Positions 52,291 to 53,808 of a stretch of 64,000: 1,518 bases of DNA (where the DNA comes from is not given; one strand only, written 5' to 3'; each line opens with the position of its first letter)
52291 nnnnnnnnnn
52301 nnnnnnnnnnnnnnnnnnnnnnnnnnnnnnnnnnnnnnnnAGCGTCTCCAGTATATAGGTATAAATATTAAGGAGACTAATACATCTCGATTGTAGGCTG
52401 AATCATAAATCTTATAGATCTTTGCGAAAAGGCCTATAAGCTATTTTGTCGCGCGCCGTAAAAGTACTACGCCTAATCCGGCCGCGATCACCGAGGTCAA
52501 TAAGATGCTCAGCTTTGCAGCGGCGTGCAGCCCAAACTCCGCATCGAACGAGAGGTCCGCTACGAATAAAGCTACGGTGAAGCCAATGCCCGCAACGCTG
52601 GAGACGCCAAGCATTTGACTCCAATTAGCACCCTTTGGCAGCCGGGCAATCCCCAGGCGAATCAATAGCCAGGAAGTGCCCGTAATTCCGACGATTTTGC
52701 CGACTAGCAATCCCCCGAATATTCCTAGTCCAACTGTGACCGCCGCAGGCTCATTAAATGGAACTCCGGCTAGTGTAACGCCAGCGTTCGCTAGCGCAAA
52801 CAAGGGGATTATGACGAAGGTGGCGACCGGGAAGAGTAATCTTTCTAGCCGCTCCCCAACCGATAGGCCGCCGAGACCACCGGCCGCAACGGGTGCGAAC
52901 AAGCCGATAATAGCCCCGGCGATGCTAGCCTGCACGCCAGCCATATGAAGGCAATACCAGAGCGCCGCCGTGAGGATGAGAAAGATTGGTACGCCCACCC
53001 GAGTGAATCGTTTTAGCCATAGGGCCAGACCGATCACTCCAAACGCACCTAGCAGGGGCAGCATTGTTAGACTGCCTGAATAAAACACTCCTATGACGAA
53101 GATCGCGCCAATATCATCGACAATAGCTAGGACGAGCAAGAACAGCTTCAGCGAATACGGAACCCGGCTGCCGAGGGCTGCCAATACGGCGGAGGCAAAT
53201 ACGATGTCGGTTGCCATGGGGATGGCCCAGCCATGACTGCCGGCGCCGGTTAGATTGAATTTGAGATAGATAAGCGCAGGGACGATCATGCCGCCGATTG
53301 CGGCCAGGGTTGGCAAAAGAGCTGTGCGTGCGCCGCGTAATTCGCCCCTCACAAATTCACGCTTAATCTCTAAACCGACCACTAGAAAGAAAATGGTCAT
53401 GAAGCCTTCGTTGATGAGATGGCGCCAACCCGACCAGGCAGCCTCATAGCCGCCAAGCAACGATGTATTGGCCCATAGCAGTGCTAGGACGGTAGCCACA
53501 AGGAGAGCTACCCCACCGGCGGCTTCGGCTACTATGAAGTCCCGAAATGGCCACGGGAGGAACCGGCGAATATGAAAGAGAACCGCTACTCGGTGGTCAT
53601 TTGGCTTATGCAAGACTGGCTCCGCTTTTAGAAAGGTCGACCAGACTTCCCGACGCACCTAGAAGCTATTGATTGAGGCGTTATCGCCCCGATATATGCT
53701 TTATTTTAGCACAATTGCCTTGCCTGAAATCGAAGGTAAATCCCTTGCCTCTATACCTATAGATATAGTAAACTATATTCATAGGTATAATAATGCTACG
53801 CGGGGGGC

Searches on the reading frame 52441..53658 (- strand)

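Call 67: search_protein_families(library=pfam, proteins=[window:52441-53658:-], max_evalue=0.001)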
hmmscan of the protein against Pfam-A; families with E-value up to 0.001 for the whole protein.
window:52441-53658:- (405 aa): 1 family
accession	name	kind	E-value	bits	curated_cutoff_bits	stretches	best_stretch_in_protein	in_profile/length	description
PF06965.17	Na_H_antiport_1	-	2.3e-113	379.3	23.5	1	40-400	2-374/374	Na+/H+ antiporter 1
